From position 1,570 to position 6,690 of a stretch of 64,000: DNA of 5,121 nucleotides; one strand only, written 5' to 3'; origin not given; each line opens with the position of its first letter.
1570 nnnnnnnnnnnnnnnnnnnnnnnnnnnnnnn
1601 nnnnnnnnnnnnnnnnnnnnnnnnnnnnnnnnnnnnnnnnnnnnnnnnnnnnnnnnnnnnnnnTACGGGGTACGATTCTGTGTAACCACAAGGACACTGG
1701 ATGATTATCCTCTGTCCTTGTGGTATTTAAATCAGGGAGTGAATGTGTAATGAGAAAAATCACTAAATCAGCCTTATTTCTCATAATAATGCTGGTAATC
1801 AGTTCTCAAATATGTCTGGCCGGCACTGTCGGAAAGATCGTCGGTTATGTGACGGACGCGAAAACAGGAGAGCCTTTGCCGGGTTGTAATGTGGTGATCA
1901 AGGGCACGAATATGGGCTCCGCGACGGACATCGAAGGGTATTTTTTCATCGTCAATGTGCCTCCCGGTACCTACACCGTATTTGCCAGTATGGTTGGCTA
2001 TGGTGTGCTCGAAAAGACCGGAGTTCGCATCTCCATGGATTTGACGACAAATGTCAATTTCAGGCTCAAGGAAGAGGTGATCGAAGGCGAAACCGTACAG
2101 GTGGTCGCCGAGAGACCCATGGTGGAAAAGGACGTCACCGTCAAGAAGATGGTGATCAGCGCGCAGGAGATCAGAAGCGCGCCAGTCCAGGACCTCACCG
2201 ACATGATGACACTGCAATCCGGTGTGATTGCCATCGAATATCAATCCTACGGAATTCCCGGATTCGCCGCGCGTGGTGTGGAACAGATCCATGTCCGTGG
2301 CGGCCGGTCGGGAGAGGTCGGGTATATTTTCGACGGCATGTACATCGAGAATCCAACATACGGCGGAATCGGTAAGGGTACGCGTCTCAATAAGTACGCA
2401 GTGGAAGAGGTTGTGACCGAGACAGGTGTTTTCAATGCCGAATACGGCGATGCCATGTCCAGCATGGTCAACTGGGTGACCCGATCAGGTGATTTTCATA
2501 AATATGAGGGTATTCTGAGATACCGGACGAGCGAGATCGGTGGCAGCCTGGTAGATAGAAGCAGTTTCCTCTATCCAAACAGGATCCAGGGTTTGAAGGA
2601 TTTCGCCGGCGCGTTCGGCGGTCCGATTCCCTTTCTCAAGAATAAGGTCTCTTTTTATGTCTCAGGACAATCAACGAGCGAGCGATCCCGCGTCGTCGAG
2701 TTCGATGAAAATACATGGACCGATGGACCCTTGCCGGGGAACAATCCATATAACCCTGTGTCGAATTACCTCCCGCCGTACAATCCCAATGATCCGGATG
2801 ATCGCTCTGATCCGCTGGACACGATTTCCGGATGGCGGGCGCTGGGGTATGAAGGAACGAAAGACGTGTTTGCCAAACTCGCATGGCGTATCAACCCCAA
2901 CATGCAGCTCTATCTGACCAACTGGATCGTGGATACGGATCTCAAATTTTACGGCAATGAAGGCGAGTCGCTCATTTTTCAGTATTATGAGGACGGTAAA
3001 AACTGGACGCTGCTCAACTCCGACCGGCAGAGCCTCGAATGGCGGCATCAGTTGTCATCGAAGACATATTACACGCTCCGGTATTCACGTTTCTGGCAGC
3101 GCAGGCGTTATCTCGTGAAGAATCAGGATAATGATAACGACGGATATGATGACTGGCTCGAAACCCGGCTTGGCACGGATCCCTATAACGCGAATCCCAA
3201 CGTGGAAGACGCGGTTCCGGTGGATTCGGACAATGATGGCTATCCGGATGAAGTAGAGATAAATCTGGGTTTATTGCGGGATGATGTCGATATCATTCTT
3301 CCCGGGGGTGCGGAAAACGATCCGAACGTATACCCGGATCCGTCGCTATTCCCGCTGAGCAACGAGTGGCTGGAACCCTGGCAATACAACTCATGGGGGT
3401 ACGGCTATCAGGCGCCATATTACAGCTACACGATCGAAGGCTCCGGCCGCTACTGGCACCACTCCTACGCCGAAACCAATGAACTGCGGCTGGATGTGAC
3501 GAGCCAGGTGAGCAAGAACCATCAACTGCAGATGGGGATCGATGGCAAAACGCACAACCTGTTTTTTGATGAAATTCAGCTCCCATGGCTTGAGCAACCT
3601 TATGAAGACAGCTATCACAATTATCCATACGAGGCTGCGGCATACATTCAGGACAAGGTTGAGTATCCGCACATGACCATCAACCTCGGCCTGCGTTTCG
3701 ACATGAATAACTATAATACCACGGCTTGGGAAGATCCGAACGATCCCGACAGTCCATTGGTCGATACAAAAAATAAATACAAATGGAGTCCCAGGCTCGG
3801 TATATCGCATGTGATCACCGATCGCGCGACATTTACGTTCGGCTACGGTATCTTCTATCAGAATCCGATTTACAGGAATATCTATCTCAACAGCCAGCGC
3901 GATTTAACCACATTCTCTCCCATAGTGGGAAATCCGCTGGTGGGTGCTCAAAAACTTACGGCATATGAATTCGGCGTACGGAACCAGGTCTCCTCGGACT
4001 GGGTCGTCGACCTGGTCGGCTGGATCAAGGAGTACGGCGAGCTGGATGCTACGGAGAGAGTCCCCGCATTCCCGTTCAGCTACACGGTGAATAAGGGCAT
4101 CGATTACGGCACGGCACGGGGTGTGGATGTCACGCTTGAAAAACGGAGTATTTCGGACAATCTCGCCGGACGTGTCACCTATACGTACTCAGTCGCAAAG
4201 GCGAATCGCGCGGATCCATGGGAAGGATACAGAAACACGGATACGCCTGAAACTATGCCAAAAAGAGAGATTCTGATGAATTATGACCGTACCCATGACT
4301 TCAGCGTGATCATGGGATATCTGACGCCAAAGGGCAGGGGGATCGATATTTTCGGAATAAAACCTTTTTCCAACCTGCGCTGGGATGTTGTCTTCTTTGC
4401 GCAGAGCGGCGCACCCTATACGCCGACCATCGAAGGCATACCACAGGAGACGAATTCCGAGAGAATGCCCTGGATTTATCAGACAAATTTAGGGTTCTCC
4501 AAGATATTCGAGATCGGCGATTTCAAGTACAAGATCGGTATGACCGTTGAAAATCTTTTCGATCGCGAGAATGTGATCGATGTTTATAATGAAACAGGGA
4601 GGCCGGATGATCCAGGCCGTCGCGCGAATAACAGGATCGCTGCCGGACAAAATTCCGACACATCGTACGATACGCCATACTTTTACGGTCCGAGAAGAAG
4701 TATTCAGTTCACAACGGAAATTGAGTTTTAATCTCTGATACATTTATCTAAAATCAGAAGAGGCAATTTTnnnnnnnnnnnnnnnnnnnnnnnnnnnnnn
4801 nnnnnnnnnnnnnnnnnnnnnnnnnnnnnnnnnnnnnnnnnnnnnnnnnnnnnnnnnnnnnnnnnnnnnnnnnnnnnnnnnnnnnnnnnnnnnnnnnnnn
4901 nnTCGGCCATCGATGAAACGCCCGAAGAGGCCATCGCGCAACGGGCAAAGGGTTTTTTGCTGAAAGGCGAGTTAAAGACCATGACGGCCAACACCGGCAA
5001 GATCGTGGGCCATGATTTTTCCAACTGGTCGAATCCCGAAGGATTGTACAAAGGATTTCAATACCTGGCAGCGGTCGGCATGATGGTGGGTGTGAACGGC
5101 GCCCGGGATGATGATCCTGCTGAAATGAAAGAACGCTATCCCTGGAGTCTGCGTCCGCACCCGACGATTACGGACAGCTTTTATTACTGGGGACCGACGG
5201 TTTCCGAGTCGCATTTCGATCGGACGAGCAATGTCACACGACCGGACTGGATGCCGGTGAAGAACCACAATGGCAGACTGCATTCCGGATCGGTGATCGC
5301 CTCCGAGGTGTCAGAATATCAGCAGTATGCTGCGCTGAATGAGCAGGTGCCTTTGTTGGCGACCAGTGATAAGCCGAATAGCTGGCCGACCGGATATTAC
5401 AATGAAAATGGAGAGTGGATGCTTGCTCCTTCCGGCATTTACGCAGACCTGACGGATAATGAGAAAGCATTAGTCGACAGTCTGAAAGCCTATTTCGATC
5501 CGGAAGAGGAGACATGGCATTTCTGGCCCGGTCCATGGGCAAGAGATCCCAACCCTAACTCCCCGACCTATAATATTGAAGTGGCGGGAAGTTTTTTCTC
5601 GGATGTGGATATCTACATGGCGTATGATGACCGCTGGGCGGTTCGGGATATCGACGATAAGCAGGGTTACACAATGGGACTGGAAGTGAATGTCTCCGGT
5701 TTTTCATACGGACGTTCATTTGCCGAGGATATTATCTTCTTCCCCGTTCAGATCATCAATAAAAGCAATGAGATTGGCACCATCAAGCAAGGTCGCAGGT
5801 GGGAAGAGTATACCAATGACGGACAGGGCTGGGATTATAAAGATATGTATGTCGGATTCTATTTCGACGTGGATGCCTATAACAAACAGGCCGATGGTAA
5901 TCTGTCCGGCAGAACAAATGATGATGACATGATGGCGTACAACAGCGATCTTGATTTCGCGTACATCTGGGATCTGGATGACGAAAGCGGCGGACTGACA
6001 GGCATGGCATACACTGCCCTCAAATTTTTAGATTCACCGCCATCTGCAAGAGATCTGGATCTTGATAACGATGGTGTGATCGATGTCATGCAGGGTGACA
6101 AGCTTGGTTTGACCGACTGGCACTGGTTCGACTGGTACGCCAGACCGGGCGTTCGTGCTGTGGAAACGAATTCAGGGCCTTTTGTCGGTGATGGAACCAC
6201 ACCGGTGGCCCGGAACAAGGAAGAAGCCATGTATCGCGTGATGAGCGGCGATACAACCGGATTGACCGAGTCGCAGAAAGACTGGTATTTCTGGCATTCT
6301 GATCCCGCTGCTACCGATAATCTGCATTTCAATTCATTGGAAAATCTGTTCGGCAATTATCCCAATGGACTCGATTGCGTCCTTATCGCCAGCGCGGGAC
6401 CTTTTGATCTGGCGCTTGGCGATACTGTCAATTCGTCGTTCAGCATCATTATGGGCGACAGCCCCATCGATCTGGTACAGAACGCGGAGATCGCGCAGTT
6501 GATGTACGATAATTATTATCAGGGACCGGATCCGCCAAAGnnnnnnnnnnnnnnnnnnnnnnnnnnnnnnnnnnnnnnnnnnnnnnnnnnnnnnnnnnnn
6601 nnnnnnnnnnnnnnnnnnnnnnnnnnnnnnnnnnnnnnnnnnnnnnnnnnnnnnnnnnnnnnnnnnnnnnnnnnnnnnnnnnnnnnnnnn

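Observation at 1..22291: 22-kb co-directional surface-proteome island: candidate protein (peptide) utilisation locus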

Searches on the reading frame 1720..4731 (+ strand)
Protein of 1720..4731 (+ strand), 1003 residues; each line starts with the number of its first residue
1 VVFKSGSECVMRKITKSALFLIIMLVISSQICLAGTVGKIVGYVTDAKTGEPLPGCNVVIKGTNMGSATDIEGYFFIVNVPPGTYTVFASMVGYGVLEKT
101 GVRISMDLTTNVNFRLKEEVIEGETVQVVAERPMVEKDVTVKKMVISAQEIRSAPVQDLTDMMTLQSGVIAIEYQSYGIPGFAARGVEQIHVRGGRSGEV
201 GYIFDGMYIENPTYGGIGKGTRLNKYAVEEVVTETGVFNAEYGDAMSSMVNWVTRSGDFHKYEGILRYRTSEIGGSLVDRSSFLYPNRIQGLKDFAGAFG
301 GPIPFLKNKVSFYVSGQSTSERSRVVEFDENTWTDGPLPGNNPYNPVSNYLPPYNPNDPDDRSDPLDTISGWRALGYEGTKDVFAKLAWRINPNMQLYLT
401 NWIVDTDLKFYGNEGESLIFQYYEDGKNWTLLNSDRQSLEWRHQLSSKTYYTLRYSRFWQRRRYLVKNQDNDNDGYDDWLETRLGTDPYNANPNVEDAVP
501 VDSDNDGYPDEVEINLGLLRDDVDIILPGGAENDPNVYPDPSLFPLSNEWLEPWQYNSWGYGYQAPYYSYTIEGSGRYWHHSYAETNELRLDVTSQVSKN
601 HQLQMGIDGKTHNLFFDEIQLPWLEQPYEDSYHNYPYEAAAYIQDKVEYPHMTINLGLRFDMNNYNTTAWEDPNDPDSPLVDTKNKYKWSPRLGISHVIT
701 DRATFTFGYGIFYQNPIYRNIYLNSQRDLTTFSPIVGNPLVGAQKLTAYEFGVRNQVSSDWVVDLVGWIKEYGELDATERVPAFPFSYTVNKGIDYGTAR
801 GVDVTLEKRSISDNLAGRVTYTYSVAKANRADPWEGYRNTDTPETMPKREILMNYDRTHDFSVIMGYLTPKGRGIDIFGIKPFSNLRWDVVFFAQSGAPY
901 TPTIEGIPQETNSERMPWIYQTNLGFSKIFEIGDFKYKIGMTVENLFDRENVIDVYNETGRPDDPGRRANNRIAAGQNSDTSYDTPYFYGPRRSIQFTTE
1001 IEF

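Call 3: search_protein_families(library=pfam, proteins=[window:1720-4731:+], max_evalue=0.01)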
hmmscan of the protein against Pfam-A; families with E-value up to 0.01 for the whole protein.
window:1720-4731:+ (1003 aa): 4 families
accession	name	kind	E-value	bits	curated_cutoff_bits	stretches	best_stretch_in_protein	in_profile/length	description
PF13715.12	CarbopepD_reg_2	-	9.6e-20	70.9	32.2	1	40-128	1-88/88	CarboxypepD_reg-like domain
PF13620.12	CarboxypepD_reg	-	1.1e-17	64.6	32.3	1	40-117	2-82/82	Carboxypeptidase regulatory-like domain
PF07715.20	Plug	-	3.1e-08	34.5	23.9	1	137-244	3-101/107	TonB-dependent Receptor Plug Domain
PF18884.5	TSP3_bac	-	0.0072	16.6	25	1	502-517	1-16/22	Bacterial TSP3 repeat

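Call 6: search_protein_families(library=ncbifam, proteins=[window:1720-4731:+], max_evalue=0.01)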
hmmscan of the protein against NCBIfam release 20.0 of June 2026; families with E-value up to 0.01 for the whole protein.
window:1720-4731:+ (1003 aa): 6 families
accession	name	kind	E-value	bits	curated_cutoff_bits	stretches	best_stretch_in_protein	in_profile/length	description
TIGR04056.1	OMP_RagA_SusC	subfamily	6e-16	58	368.25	1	39-220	2-167/981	SusC/RagA family TonB-linked outer membrane protein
NF052345.1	S_layer_anammox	exception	2.4e-13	48.4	1400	1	34-154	1309-1430/1596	Kustd1514 family S-layer glycoprotein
TIGR01786.1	TonB-hemlactrns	subfamily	1.7e-10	39.9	323.75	2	576-756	324-504/719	TonB-dependent hemoglobin/transferrin/lactoferrin family receptor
TIGR01785.1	TonB-hemin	subfamily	1.8e-06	26.7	316.85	1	631-754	358-479/677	TonB-dependent heme/hemoglobin receptor family protein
NF053590.1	TonB_dep_TOL0244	equivalog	0.0024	16.6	645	0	734-805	405-474/604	TOL_0244 family TonB-dependent receptor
NF007465.0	PRK10044.1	equivalog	0.008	14.4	803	0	638-846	443-625/726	ferrichrome porin FhuA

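Call 42: search_solved_structures(query=window:1720-4731:+, max_evalue=0.01)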
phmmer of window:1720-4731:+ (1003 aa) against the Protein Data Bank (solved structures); distinct sequences matched with E-value up to 0.01: 5.
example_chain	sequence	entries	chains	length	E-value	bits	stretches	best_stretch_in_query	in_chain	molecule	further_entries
5aq0_A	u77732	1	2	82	0.0007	20.7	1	40-117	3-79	CARBOXYPEPTIDASE D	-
4u3s_B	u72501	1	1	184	0.0019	19.3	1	42-108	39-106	Cellulosomal scaffoldin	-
4wi0_B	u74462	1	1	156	0.0021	19.1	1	43-108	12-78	Cellulosomal scaffoldin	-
9hfj_A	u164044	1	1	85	0.0075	17.3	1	40-96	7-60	SusC homolog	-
9j6z_A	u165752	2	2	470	0.0079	17.2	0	40-121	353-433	Carboxypeptidase D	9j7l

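Call 59: search_solved_structures(query=A6, max_evalue=0.01)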
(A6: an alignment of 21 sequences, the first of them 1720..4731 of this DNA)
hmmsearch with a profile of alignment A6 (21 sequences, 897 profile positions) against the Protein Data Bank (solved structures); distinct sequences matched with E-value up to 0.01: 24.
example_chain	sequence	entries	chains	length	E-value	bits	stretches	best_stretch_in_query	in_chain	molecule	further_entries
2hdf_A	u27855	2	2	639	1.5e-17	66.2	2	115-252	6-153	Colicin I receptor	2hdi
9nn6_A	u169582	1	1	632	8.1e-17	63.7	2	128-252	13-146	Colicin I receptor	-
8the_A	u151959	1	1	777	1.4e-15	59.6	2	486-697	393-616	Heme/hemoglobin uptake outer membrane receptor PhuR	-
8aa4_A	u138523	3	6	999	1e-14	56.7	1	12-332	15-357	SusC homolog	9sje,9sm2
9c4o_A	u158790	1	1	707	1.5e-12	49.6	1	109-236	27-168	Pyrroloquinoline quinone transporter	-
6v81_A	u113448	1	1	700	2.2e-12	49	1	115-237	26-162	Probable TonB-dependent receptor YncD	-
9gbc_A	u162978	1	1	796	4.4e-12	48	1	10-384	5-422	TonB-linked outer membrane receptor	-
5out_A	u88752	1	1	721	1.7e-10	42.7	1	111-304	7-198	Ferric enterobactin receptor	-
5m9b_A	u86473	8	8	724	2.1e-10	42.5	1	111-304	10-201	Ferric enterobactin receptor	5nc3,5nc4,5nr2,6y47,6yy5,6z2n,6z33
6q5e_A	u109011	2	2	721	2.2e-10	42.4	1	111-304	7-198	Ferric enterobactin receptor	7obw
6r1f_A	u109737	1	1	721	2.3e-10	42.4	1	111-304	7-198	Ferric enterobactin receptor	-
6i2j_A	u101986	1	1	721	2.4e-10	42.3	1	111-304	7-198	Ferric enterobactin receptor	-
5mzs_A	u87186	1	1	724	2.5e-10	42.2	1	111-304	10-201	Ferric enterobactin receptor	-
5fp2_A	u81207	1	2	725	4.7e-09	38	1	135-253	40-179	FERRIC ENTEROBACTIN RECEPTOR PIRA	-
5aq0_A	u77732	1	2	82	1.9e-08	36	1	32-110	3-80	CARBOXYPEPTIDASE D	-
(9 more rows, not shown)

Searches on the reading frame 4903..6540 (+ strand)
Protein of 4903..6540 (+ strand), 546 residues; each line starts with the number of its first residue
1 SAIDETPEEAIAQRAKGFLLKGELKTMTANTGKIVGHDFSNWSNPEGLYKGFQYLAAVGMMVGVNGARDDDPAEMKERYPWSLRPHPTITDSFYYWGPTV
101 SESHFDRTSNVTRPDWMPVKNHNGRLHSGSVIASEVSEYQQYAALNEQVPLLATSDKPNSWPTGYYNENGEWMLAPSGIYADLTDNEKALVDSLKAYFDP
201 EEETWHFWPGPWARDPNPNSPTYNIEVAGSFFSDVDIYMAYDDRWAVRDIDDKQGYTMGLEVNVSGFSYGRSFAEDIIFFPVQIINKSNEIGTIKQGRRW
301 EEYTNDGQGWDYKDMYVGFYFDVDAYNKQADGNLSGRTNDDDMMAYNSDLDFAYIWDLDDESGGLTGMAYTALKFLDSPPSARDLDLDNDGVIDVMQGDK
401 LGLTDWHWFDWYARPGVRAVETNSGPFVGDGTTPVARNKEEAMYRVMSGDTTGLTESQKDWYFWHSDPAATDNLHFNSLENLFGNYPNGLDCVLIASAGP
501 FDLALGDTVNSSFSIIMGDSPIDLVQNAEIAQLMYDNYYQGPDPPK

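Call 55: predict_structure(alignment_id=A5)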
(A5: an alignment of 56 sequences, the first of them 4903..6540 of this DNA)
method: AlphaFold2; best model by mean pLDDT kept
length: 546 residues; sequences in the alignment: 56
mean_pLDDT: 90.4   pTM: 0.92
mean pLDDT of the five models: 90.4, 90.1, 89.3, 88.6, 87.4
residues with pLDDT >= 90: 372; 70-90: 149; 50-70: 19; < 50: 6
segments of 3 or more residues with pLDDT < 50: none
pLDDT, mean of each block of 10 residues (from residue 1): 78 93 93 76 83 91 95 95 89 93 68 82 93 92 86 96 93 95 97 96 96 87 89 94 84 87 95 91 97 86 91 97 88 84 95 95 89 97 95 97 96 91 84 87 96 94 86 90 93 95 98 97 96 84 47
secondary structure, 60 per line:
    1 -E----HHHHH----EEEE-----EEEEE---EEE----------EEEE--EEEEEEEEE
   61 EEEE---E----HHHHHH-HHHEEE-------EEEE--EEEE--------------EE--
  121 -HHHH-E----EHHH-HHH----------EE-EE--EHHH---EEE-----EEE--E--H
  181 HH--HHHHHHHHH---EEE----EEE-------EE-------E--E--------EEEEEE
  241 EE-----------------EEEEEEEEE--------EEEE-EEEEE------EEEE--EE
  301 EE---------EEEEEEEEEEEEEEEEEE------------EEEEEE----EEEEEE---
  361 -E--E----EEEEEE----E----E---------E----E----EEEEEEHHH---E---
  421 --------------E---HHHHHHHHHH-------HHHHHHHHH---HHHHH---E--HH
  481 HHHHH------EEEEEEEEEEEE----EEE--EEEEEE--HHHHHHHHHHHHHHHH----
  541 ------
elements in order: H7-11 E16-19 E25-29 E33-35 E46-49 E52-64 H73-78 E83-85 E93-96 E99-102 H122-125 E164-166 E172-174 H185-193 E197-199 E204-206 E235-242 E260-268 E277-280 E282-286 E293-296 E299-302 E312-329 E342-347 E352-357 E370-375 E405-410 H439-448 H456-464 H468-472 H479-485 E492-503 E508-510 E513-518 H521-536

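Call 57: fold_search(model_id=the predicted structure, library=pdb)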
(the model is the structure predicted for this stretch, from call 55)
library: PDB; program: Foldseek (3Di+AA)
matches with E <= 10: 201; with E <= 0.001: 11
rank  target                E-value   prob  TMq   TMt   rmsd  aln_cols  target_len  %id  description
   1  9ju0_AAA              2.3e-06  1.00  0.25  0.16   7.2       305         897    9  C-terminally truncated dextran dextrinase bound with acarbose (released 2025-09-03)
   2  9ju0_BBB              2.5e-06  1.00  0.25  0.16   7.9       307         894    9  C-terminally truncated dextran dextrinase bound with acarbose (released 2025-09-03)
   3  9ju0_CCC              2.6e-06  1.00  0.25  0.16   7.1       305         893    9  C-terminally truncated dextran dextrinase bound with acarbose (released 2025-09-03)
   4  6gh3_A                1.3e-04  1.00  0.23  0.15   8.6       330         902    9  Paenibacillus sp. YM1 laminaribiose phosphorylase with alpha-man-1-phosphate bound (released 2018-06-13)
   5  6ggy_A                1.3e-04  1.00  0.24  0.15   8.2       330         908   10  Paenibacillus sp. YM1 laminaribiose phosphorylase with sulphate bound (released 2018-06-13)
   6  3qde_A                2.3e-04  0.99  0.22  0.16  13.7       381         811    8  The structure of Cellobiose phosphorylase from Clostridium thermocellum in complex with phosphate (released 2011-11-09)
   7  6gh3_B                2.4e-04  1.00  0.24  0.16   7.6       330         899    9  Paenibacillus sp. YM1 laminaribiose phosphorylase with alpha-man-1-phosphate bound (released 2018-06-13)
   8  6ggy_B                2.7e-04  0.99  0.23  0.15   8.3       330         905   10  Paenibacillus sp. YM1 laminaribiose phosphorylase with sulphate bound (released 2018-06-13)
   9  8rf9                  5.3e-04  1.00  0.25  0.06   5.9       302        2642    9  CgsiGP1 sample in nanodisc (released 2024-03-20)
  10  8ho8_A                5.6e-04  0.99  0.22  0.15   9.8       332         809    8  The cryo-EM structure of cellobiose phosphorylase from Clostridium thermocellum in complex with cellobiose (released 2023-12-13)
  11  8rfe_A                7.5e-04  1.00  0.33  0.08  10.7       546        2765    8  CgsiGP2 sample in nanodisc (released 2024-03-20)
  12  8rf0_A                1.1e-03  0.98  0.24  0.06  12.7       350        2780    8  WT-CGS sample in nanodisc (released 2024-03-20)
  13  3rrs_A                2.2e-03  0.98  0.24  0.17   8.0       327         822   10  Crystal structure analysis of cellobiose phosphorylase from Cellulomonas uda (released 2012-05-09)
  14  4zle                  3.4e-03  0.99  0.24  0.18   6.6       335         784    8  Cellobionic acid phosphorylase - ligand free structure (released 2015-06-10)
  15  9gy9_A                3.4e-03  0.93  0.22  0.13   9.6       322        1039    8  The Cryo-EM structure of bacterial beta-1,3-glucan phosphorylase from family GH161 (released 2025-10-15)
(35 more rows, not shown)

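Call 83: search_protein_representatives(protein=window:4903-6540:+)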
Query: 546 residues. Proteins with E-value up to 0.001 (for the whole library): 175; up to 1e-10: 96; up to 1e-30: 40. The best 150 are listed.
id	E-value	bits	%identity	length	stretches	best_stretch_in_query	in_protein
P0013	3.8e-223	759.1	67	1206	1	3-546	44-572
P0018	2.9e-132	459.0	51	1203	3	202-545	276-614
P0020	1.0e-120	420.9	49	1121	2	205-546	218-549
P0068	1.5e-108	380.7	51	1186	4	308-465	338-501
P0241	2.4e-105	370.2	47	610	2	208-540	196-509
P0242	1.2e-104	367.9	47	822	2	203-545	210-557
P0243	7.0e-95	335.6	45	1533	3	225-545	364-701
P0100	2.3e-91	324.0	45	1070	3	197-545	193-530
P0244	9.1e-78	279.1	41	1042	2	207-536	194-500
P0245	2.4e-73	264.5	39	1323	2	89-540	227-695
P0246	1.1e-71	259.0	46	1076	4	304-545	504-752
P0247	1.2e-68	249.0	45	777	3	304-540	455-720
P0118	2.7e-67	244.5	42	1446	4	304-545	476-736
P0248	4.0e-65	237.4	48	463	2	304-540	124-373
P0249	7.4e-65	236.5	42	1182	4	305-545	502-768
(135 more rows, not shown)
